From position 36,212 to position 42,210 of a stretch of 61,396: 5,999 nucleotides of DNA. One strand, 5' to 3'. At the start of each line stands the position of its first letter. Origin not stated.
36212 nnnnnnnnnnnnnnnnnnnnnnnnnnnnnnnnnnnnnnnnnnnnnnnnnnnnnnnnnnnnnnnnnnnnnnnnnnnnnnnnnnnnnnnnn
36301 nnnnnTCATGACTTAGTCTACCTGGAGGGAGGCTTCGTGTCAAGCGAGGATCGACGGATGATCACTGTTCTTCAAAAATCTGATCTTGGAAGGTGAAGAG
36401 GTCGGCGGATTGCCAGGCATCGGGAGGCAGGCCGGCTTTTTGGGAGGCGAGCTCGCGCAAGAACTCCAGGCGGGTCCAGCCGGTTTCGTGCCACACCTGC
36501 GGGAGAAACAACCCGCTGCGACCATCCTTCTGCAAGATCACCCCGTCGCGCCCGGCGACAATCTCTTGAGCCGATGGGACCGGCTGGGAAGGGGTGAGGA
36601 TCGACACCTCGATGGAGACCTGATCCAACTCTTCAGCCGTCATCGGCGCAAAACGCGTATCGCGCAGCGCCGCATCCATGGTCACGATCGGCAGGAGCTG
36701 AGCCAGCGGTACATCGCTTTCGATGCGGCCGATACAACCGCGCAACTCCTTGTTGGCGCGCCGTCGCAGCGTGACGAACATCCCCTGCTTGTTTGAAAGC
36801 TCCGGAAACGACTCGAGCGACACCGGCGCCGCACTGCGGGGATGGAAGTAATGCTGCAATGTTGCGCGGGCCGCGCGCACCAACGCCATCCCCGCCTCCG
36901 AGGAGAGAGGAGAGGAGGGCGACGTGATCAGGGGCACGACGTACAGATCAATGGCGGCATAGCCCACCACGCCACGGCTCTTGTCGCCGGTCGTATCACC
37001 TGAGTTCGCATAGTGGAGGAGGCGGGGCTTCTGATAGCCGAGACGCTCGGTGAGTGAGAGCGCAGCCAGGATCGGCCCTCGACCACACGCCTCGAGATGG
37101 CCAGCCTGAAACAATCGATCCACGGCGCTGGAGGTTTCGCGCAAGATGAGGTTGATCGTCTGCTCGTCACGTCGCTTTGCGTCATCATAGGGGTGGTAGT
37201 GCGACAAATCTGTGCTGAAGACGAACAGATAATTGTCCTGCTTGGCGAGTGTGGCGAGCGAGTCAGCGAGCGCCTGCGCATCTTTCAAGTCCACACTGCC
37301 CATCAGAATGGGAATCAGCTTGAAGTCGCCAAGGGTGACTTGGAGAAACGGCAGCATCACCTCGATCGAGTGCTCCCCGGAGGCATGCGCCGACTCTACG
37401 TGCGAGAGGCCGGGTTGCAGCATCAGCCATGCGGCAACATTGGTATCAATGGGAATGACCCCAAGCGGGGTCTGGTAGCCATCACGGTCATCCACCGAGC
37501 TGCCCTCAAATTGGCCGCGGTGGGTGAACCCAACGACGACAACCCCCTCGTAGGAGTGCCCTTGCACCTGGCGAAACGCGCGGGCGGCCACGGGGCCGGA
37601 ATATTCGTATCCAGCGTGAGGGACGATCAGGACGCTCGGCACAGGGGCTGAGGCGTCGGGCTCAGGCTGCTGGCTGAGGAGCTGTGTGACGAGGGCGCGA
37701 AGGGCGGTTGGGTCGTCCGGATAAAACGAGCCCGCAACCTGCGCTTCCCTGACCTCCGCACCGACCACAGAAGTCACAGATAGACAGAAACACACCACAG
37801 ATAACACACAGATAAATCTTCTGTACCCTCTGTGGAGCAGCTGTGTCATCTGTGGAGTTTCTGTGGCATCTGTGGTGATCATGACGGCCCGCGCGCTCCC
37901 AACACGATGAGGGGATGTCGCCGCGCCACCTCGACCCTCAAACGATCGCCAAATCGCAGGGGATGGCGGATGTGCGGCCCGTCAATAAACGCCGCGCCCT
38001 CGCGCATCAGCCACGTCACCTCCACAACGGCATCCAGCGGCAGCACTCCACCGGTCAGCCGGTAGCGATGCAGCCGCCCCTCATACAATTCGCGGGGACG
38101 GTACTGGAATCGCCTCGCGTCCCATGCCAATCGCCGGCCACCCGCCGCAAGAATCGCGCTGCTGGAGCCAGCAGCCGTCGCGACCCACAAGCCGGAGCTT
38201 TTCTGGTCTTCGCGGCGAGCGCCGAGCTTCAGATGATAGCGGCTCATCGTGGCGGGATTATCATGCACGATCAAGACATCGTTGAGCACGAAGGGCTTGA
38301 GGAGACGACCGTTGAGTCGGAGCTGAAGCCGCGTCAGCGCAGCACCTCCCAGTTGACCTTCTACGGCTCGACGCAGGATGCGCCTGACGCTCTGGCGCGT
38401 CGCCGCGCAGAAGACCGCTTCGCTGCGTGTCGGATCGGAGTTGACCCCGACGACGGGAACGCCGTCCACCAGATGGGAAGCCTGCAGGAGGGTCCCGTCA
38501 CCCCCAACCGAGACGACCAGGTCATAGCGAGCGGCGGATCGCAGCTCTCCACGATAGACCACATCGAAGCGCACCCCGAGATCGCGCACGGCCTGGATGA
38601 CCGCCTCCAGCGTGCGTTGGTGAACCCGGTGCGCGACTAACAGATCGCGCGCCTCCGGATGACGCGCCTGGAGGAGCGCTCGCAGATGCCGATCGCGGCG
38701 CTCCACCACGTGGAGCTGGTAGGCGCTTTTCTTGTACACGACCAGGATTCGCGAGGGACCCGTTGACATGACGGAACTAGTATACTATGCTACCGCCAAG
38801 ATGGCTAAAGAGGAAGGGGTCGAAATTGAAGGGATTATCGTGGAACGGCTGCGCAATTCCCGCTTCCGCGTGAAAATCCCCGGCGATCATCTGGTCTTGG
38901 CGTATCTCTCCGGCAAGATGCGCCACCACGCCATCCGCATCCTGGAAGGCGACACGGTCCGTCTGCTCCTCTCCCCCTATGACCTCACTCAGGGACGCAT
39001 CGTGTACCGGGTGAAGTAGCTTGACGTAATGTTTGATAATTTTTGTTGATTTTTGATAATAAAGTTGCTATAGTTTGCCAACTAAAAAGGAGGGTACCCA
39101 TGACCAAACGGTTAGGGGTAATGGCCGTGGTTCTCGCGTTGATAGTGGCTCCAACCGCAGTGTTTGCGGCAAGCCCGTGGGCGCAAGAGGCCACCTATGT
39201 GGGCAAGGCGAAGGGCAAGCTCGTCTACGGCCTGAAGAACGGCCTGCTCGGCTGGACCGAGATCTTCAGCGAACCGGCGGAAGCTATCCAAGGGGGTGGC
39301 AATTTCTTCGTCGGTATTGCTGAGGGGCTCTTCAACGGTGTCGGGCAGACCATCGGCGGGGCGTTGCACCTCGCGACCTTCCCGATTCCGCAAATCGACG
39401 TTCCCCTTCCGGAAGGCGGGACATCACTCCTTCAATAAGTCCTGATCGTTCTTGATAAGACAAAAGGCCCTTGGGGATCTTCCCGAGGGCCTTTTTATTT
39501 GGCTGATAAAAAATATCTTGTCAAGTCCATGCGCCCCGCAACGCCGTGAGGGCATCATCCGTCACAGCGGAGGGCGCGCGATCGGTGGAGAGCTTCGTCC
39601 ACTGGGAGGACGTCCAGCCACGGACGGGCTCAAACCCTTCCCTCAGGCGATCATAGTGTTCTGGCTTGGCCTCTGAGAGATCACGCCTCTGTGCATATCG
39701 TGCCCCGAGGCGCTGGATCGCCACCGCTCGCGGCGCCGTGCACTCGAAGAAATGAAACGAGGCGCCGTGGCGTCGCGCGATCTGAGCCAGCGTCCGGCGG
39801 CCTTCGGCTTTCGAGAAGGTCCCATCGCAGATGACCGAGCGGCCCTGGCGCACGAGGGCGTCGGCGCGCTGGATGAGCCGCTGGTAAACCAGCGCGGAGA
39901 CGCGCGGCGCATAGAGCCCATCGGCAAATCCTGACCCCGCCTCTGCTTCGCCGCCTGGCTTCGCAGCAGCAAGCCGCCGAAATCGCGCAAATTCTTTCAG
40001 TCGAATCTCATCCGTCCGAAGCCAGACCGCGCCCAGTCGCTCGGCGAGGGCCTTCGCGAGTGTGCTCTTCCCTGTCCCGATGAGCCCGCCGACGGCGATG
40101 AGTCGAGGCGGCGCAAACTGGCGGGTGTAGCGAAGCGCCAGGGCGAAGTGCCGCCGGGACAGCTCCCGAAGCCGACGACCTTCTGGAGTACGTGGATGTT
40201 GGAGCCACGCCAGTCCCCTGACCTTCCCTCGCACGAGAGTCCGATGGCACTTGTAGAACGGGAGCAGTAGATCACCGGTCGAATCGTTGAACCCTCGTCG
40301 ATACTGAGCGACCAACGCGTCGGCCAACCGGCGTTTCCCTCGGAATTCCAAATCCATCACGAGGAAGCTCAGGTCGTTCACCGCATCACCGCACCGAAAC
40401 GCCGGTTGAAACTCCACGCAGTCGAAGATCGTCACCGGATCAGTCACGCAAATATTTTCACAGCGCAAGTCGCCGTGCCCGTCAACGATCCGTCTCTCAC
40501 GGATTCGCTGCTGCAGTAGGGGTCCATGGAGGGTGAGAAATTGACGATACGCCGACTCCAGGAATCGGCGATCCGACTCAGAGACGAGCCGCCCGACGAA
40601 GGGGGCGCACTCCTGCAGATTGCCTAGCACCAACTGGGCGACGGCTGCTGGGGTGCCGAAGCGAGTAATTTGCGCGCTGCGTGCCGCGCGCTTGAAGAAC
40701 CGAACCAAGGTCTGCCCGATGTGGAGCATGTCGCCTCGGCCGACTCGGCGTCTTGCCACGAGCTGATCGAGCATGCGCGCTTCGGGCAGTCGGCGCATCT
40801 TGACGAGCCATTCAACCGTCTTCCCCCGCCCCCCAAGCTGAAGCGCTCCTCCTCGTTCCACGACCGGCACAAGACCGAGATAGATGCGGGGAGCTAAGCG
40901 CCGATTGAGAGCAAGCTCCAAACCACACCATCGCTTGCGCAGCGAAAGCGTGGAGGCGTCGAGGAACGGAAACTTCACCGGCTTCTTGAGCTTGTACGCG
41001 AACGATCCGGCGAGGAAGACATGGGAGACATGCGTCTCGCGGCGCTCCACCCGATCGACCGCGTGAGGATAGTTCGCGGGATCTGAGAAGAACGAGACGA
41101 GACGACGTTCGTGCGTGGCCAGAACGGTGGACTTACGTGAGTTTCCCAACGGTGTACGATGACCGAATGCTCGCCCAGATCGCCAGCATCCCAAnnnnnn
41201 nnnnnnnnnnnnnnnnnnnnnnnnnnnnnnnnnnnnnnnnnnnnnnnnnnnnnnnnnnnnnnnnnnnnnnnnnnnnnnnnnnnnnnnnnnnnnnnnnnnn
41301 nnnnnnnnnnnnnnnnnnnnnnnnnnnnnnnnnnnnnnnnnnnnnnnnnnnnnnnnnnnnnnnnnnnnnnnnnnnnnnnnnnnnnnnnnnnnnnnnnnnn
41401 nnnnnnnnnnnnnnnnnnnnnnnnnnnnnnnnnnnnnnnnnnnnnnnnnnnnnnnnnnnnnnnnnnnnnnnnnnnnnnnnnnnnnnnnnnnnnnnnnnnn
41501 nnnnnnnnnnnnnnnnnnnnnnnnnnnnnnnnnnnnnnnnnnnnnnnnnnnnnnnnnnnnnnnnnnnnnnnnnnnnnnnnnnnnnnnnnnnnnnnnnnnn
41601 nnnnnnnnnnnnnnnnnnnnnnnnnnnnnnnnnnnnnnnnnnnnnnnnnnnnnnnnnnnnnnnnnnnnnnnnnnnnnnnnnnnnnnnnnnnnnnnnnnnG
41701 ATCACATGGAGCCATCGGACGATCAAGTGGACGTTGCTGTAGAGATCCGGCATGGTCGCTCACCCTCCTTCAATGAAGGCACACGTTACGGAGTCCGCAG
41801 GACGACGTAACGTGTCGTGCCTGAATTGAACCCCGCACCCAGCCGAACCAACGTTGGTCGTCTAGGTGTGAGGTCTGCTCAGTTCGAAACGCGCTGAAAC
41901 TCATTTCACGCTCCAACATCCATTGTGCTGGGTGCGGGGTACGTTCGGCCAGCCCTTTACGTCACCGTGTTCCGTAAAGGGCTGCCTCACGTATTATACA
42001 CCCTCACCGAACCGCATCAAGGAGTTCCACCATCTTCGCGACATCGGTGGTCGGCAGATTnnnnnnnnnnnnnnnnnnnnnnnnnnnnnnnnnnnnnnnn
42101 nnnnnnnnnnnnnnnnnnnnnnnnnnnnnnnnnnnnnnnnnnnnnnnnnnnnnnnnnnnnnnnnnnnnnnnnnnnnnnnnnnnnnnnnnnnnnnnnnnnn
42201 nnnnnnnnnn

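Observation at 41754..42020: Second copy of the leader keeps both alternative pairings with different sequence and has its own promoter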

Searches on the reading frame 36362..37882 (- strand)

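Call 107: search_protein_families(library=pfam, max_evalue=0.000001, proteins=[window:36362-37882:-])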
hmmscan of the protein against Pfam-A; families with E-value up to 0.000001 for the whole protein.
window:36362-37882:- (506 aa): 2 families
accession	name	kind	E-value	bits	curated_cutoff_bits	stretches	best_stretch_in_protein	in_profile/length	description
PF01875.22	Memo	-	2.9e-60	204.2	27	1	46-310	1-267/269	Memo-like protein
PF01871.22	AMMECR1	-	8.1e-46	156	25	1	335-503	1-168/168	AMMECR1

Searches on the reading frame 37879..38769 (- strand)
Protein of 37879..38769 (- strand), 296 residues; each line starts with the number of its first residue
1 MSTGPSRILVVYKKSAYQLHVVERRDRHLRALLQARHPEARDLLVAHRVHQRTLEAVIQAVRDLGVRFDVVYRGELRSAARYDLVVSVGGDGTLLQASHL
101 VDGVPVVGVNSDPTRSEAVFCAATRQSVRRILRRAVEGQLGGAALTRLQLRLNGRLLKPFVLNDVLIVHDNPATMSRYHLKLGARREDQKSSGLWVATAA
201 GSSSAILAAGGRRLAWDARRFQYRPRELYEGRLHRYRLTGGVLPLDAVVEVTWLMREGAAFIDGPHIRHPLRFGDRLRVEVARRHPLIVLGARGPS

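Call 108: search_protein_families(library=pfam, max_evalue=0.000001, proteins=[window:37879-38769:-])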
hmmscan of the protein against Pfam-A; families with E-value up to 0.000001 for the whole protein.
window:37879-38769:- (296 aa): 1 family
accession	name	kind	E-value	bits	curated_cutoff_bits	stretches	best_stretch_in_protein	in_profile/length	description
PF01513.26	NAD_kinase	-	6.9e-08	33.3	25.5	1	22-111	13-104/130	ATP-NAD kinase N-terminal domain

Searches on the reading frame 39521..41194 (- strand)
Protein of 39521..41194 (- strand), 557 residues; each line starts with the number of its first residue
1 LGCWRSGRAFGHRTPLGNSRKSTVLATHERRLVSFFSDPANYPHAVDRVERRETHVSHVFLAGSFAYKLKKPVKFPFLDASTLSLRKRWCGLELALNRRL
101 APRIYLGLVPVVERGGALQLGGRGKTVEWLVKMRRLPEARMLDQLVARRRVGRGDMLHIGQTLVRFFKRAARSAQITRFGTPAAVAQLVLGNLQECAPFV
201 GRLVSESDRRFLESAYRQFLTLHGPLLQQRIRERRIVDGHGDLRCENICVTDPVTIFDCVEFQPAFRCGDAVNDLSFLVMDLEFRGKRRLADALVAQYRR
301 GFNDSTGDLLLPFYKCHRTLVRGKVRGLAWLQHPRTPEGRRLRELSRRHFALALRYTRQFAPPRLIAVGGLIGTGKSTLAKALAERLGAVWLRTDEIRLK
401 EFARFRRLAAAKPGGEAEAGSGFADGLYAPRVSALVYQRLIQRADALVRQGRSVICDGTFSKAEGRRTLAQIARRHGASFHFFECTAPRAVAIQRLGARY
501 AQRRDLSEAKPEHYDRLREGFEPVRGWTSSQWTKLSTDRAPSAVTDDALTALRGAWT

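Call 14: search_protein_families(library=pfam, proteins=[window:39521-41194:-])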
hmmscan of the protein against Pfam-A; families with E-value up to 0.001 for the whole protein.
window:39521-41194:- (557 aa): 3 families
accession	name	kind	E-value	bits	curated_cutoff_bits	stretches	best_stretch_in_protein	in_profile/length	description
PF13671.12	AAA_33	-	1.9e-27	96.7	27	1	365-523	1-142/143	AAA domain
PF06414.18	Zeta_toxin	-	1.8e-09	37.8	22.3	1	357-504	11-152/199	Zeta toxin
PF13238.12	AAA_18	-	0.00016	22.5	29.4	1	366-396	1-25/128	AAA domain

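Call 15: search_protein_families(library=ncbifam, proteins=[window:39521-41194:-])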
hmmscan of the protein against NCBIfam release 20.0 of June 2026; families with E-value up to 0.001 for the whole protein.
window:39521-41194:- (557 aa): 1 family
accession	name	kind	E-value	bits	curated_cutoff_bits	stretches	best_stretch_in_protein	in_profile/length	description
NF008994.0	PRK12337.1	equivalog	3.2e-05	22.6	603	1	344-398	245-298/492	2-phosphoglycerate kinase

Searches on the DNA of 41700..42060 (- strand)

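Call 10: search_rna_families(source=window, start=41700, end=42060, threshold=evalue, max_evalue=10)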
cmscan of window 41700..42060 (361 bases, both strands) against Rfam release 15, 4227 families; matches with E-value up to 10: 1.
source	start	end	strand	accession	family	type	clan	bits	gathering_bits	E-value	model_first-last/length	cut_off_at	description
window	41945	42010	-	RF01641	ceN53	Gene; snRNA; snoRNA; CD-box;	-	16.1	50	1.6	1-74/74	no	Caenorhabditis snoRNA ceN53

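Call 69: search_dna_similar(query=window:41754-42003:-, collection=plasmids, mode=distant, max_evalue=0.01)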
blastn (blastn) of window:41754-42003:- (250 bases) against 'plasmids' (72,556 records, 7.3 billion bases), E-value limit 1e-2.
No match.

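Call 70: search_dna_similar(query=window:41754-42003:-, collection=phages, mode=distant, max_evalue=0.01)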
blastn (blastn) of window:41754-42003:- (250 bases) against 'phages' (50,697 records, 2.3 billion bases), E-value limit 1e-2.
No match.
